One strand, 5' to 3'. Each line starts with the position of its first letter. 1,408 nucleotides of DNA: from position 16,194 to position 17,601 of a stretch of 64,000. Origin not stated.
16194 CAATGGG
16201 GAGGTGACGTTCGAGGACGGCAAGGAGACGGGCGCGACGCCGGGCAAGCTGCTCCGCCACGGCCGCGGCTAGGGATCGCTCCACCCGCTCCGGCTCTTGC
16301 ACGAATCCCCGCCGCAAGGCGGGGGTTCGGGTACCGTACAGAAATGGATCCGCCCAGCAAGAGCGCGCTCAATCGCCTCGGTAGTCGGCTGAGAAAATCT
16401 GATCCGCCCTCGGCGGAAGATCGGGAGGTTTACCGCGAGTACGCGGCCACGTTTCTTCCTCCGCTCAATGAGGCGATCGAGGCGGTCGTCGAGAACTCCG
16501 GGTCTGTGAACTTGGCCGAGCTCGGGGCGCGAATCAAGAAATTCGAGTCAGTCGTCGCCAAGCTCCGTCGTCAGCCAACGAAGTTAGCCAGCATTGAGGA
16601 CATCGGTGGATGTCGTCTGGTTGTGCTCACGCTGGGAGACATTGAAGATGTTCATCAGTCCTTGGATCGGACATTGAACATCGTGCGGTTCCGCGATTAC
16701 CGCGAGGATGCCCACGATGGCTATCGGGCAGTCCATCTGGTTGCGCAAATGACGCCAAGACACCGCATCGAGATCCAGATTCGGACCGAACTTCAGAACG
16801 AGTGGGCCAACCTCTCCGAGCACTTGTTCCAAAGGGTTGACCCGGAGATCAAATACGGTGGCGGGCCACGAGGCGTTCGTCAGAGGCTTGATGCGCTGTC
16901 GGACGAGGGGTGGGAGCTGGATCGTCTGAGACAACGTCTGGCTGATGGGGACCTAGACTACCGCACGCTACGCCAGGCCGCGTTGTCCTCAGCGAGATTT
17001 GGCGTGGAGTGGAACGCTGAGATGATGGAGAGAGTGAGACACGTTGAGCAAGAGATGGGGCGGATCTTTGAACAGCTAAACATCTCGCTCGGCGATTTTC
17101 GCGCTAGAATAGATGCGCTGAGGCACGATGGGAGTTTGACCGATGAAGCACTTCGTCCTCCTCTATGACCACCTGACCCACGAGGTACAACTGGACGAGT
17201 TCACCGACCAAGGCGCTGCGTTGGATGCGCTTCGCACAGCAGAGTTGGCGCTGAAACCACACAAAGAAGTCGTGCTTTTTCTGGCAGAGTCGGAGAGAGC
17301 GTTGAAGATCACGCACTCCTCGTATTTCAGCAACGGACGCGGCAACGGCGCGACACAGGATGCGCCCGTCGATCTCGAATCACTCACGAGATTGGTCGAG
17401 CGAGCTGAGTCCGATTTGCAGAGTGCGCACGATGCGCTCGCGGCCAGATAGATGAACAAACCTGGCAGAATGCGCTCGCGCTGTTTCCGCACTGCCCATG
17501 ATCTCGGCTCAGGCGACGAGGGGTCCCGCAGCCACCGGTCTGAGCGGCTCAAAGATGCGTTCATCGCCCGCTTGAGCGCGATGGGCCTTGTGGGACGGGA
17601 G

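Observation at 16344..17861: Stand-alone RelA/SpoT synthetase-like gene overlapped by a small gene with a second paralogous small gene: candidate toxSAS-type module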

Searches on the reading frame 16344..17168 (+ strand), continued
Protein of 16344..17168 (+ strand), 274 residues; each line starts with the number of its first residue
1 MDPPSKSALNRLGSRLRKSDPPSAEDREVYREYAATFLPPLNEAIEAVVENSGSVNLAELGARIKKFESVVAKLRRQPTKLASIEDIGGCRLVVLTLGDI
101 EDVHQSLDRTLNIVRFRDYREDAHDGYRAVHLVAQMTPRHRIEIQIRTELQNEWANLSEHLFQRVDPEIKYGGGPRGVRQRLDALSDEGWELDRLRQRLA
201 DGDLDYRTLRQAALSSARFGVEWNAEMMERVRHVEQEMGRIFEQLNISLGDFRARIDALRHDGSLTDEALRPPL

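Call 54: search_protein_families(library=padloc, proteins=[L013:1267-2385:+, L012:1294-2169:+, L012:2180-2392:+, L014:1456-2295:+, L014:2306-2503:+], max_evalue=0.1)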
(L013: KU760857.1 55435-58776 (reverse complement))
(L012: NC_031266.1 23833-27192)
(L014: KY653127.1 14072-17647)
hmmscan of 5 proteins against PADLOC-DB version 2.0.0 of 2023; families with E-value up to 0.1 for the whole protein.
L013:1267-2385:+ (373 aa): 1 family
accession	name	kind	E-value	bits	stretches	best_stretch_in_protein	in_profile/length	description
PDLC04999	PDC-S33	-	7e-87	290.1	1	11-370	4-342/349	-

L012:1294-2169:+ (292 aa): 4 families
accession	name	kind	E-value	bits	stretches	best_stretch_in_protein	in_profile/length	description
PDLC04999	PDC-S33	-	1e-23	82.4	1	12-238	5-244/349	-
PDLC05069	PDC-S70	-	0.02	12.7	1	47-109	35-97/161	-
PDLC00605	ZorA1|ZorA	-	0.037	10.3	1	204-288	336-422/700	MotA/ExbB/TolQ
PDLC03860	LmuB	-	0.041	10.4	1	199-284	208-277/565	-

L012:2180-2392:+ (71 aa): 0 families

L014:1456-2295:+ (280 aa): 1 family
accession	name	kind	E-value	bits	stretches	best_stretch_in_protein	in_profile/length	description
PDLC04999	PDC-S33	-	7.4e-15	53.2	1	16-200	11-193/349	-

L014:2306-2503:+ (66 aa): 1 family
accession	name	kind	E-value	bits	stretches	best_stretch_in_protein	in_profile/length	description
PDLC04999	PDC-S33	-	7.1e-05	20.4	1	3-64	265-329/349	-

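Call 72: predict_structure(alignment_id=A4)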
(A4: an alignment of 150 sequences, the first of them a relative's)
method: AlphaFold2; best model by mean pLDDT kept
length: 418 residues; sequences in the alignment: 150
mean_pLDDT: 85.1   pTM: 0.71
mean pLDDT of the five models: 85.1, 84.4, 83.9, 82.3, 82.1
residues with pLDDT >= 90: 214; 70-90: 156; 50-70: 14; < 50: 34
segments of 3 or more residues with pLDDT < 50: 287-309, 379-388
pLDDT, mean of each block of 10 residues (from residue 1): 94 97 97 97 91 79 96 95 97 93 95 97 96 97 95 89 86 87 89 88 85 90 83 89 80 75 74 78 51 40 46 93 88 95 94 90 90 72 47 82 90 90
secondary structure, 60 per line:
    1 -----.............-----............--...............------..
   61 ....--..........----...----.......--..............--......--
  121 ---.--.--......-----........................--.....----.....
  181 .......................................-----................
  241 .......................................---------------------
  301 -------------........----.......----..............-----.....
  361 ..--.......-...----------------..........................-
elements in order: H6-18 H24-35 H38-52 E59-64 H67-76 E88-94 H97-110 E113-118 E130-135 E141-148 H149-164 H167-171 H176-219 H225-279 E314-321 E326-332 H337-350 E356-362 H365-371 H392-417

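Call 78: fold_search(model_id=the predicted structure, library=pdb)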
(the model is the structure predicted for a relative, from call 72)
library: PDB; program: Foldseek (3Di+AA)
matches with E <= 10: 312; with E <= 0.001: 60
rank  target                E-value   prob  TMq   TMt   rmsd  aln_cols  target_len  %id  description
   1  7ztb_B                1.7e-13  1.00  0.44  0.52  13.9       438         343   16  Structure of the Salmonella tRNA pyrophosphokinase CapRel (released 2022-11-23)
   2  9erv_A                3.5e-13  1.00  0.43  0.51  15.5       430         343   17  Structure of Salmonella CapRel bound to Bas11 Gp54 (released 2024-11-06)
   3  7ztb_A                8.0e-13  1.00  0.43  0.51  14.1       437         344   17  Structure of the Salmonella tRNA pyrophosphokinase CapRel (released 2022-11-23)
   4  5dec_D                9.8e-09  1.00  0.37  0.76   3.7       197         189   27  Crystal structure of the small alarmone synthetase 1 from Bacillus subtilis (released 2015-10-28)
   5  5ded_H                1.0e-08  1.00  0.36  0.73   3.6       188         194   28  Crystal structure of the small alarmone synthethase 1 from Bacillus subtilis bound to its product pppGpp (released 2015-10-28)
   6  5dec_B                1.1e-08  1.00  0.37  0.77   3.6       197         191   28  Crystal structure of the small alarmone synthetase 1 from Bacillus subtilis (released 2015-10-28)
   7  6ewz_B                1.3e-08  1.00  0.33  0.63   5.1       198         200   24  Crystal structure of RelP (SAS2) from Staphylococcus aureus bound to AMPCPP and GTP in the pre-catalytic state (released 2018-01-24)
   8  6fgj_A                1.7e-08  1.00  0.33  0.65   5.0       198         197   24  Crystal structure of the small alarmone synthethase 2 from Staphylococcus aureus (released 2018-02-07)
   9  5ded_E                2.3e-08  1.00  0.36  0.75   3.8       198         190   25  Crystal structure of the small alarmone synthethase 1 from Bacillus subtilis bound to its product pppGpp (released 2015-10-28)
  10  5ded_A                2.3e-08  1.00  0.35  0.71   3.8       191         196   29  Crystal structure of the small alarmone synthethase 1 from Bacillus subtilis bound to its product pppGpp (released 2015-10-28)
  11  6ewz_A                2.3e-08  1.00  0.36  0.69   3.9       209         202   24  Crystal structure of RelP (SAS2) from Staphylococcus aureus bound to AMPCPP and GTP in the pre-catalytic state (released 2018-01-24)
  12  5ded_C                2.5e-08  1.00  0.33  0.66   4.0       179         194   29  Crystal structure of the small alarmone synthethase 1 from Bacillus subtilis bound to its product pppGpp (released 2015-10-28)
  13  5dec_A                2.7e-08  1.00  0.37  0.76   3.8       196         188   28  Crystal structure of the small alarmone synthetase 1 from Bacillus subtilis (released 2015-10-28)
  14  5ded_B                3.5e-08  1.00  0.34  0.71   4.0       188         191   28  Crystal structure of the small alarmone synthethase 1 from Bacillus subtilis bound to its product pppGpp (released 2015-10-28)
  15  6fgx_A                5.6e-08  1.00  0.34  0.69   4.0       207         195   24  Crystal structure of the small alarmone synthethase 2 from Staphylococcus aureus bound to AMPCPP (released 2018-02-07)
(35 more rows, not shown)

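Call 82: find_encoding_contigs(protein=P0032, flank=4000, max_places=2)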
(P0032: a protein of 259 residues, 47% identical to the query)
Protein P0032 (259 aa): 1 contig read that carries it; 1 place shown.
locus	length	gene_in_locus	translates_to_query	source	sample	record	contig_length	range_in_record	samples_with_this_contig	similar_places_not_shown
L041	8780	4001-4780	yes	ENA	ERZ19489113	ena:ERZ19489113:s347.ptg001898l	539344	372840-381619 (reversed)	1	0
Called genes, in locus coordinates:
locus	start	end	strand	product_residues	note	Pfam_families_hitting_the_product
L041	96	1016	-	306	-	PF00701:DHDPS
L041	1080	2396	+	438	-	PF20706:GT4-conflict, PF00534:Glycos_transf_1, PF13692:Glyco_trans_1_4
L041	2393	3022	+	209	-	PF00702:Hydrolase, PF13419:HAD_2, PF13242:Hydrolase_like (weak)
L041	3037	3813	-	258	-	PF00230:MIP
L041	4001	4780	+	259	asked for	PF04607:RelA_SpoT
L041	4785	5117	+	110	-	-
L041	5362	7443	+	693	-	PF03190:Thioredox_DsbH, PF13899:Thioredoxin_7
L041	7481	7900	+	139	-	PF00903:Glyoxalase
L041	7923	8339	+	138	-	PF00903:Glyoxalase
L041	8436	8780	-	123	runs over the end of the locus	PF05942:PaREP1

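Call 92: find_encoding_contigs(protein=P0030, flank=3000, max_places=2)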
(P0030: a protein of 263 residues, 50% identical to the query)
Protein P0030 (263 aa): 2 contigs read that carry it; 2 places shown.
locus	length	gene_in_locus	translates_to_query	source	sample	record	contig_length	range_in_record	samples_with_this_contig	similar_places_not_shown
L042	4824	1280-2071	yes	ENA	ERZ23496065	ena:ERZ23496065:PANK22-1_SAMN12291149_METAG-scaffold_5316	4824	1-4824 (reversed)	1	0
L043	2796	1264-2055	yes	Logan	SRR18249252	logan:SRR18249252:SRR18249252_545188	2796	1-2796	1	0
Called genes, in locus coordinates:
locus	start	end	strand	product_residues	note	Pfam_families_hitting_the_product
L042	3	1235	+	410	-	?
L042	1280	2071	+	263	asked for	PF04607:RelA_SpoT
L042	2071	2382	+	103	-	-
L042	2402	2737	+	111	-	-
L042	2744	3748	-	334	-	PF02826:2-Hacid_dh_C (weak), PF03807:F420_oxidored (faint), PF07991:KARI_N, PF01450:KARI_C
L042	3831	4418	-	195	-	PF01842:ACT, PF22629:ACT_AHAS_ss, PF13710:ACT_5, PF10369:ALS_ss_C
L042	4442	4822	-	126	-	?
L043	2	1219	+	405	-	?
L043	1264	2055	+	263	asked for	PF04607:RelA_SpoT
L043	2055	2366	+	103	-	-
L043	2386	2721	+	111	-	-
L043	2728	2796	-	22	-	?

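Call 104: find_encoding_contigs(protein=P0291, flank=5000, max_places=3)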
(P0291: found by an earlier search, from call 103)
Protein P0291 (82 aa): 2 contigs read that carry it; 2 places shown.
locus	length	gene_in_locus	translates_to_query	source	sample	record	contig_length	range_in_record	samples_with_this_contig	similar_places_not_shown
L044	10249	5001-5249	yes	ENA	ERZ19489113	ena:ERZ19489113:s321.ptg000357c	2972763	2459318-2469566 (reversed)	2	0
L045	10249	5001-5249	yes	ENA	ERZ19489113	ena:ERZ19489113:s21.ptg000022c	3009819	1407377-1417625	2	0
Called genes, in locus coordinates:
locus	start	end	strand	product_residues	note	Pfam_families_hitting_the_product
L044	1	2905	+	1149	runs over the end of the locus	PF19078:Big_12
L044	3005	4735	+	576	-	PF07969:Amidohydro_3, PF01979:Amidohydro_1 (faint)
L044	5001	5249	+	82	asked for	-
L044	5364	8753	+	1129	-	PF19078:Big_12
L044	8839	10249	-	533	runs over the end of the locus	PF01039:Carboxyl_trans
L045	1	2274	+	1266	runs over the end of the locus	PF19078:Big_12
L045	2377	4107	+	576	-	PF07969:Amidohydro_3, PF01979:Amidohydro_1 (faint)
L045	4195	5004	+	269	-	PF04607:RelA_SpoT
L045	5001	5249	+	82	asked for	-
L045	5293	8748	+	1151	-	PF19078:Big_12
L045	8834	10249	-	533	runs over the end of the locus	PF01039:Carboxyl_trans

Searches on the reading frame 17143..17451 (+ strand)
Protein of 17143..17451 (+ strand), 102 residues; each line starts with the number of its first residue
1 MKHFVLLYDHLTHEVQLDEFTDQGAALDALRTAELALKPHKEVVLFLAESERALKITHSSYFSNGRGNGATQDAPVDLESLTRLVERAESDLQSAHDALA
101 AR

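Call 3: search_protein_families(library=pfam, proteins=[window:17143-17451:+], max_evalue=1)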
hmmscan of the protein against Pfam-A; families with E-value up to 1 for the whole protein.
window:17143-17451:+ (102 aa): 0 families

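Call 6: search_protein_families(library=ncbifam, proteins=[window:17143-17451:+], max_evalue=1)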
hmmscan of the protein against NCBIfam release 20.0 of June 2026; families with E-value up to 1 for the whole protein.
window:17143-17451:+ (102 aa): 0 families

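Call 7: search_protein_families(library=padloc, proteins=[window:17143-17451:+], max_evalue=1)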
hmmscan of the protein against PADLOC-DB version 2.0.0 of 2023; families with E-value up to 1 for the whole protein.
window:17143-17451:+ (102 aa): 1 family
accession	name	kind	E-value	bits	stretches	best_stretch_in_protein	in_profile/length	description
PDLC04999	PDC-S33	-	0.0022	15.5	1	3-64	265-330/349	-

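Call 93: find_encoding_contigs(protein=window:17143-17451:+, flank=3000, max_places=3)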
Protein window:17143-17451:+ (102 aa): no gene with exactly this product is on record in the collection.

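Call 103: list_cluster_members(proteins=[P0022, window:17143-17448:+, window:17610-17858:+, P0001])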
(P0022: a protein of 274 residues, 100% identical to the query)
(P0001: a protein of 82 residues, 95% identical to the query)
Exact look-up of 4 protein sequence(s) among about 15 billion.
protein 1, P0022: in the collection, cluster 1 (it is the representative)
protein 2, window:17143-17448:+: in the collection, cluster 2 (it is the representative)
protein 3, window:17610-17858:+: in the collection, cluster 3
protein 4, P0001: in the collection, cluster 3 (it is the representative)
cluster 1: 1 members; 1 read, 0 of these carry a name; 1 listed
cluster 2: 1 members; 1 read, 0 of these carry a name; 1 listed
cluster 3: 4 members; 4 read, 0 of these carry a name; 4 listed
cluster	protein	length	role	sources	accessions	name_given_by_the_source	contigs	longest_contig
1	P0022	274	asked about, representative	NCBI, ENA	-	-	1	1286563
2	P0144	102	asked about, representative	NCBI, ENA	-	-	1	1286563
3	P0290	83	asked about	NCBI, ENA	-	-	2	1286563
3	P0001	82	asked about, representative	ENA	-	-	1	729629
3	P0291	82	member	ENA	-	-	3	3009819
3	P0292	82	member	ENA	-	-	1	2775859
